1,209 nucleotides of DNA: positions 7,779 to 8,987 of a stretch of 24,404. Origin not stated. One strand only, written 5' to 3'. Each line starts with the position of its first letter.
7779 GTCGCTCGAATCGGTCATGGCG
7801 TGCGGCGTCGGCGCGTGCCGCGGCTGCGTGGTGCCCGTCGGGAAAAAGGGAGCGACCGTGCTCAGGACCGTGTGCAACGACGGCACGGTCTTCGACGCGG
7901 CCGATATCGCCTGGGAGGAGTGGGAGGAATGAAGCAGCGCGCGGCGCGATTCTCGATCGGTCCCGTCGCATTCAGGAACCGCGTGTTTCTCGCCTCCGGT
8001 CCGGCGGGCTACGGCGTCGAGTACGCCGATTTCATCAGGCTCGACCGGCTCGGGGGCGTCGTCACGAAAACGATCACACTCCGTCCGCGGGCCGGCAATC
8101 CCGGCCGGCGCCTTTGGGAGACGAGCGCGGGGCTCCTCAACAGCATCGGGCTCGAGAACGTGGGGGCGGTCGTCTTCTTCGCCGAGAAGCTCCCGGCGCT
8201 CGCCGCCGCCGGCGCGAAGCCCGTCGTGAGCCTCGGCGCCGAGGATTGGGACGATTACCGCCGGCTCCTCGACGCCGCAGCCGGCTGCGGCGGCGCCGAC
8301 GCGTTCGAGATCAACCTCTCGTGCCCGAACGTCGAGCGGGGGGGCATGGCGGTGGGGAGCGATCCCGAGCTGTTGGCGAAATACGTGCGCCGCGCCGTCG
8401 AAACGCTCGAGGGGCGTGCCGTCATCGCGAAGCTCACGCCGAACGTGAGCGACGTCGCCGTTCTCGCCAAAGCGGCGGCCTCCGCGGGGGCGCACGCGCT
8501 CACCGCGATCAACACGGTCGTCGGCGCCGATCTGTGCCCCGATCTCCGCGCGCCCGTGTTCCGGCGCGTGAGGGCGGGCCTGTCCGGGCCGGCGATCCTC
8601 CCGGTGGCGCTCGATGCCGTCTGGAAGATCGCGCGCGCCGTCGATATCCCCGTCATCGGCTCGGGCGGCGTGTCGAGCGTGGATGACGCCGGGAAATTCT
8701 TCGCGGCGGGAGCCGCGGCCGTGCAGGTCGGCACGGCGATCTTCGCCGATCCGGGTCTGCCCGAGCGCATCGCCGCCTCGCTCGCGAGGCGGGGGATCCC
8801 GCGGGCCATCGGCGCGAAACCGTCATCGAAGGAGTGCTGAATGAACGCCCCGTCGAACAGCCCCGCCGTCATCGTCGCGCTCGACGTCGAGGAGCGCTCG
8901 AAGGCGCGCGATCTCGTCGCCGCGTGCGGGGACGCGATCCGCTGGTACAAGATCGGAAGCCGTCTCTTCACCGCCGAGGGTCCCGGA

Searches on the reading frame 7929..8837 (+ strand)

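Call 33: search_protein_families(library=pfam, proteins=[window:7929-8837:+], max_evalue=0.00001)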
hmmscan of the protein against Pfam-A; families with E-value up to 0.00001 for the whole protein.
window:7929-8837:+ (303 aa): 2 families
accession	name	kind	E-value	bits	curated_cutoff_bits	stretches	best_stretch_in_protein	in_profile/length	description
PF01180.27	DHO_dh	-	3.1e-57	194.4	27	1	13-286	9-288/291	Dihydroorotate dehydrogenase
PF00977.27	His_biosynth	-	1.1e-07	32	23.6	1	226-293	60-127/228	Histidine biosynthesis protein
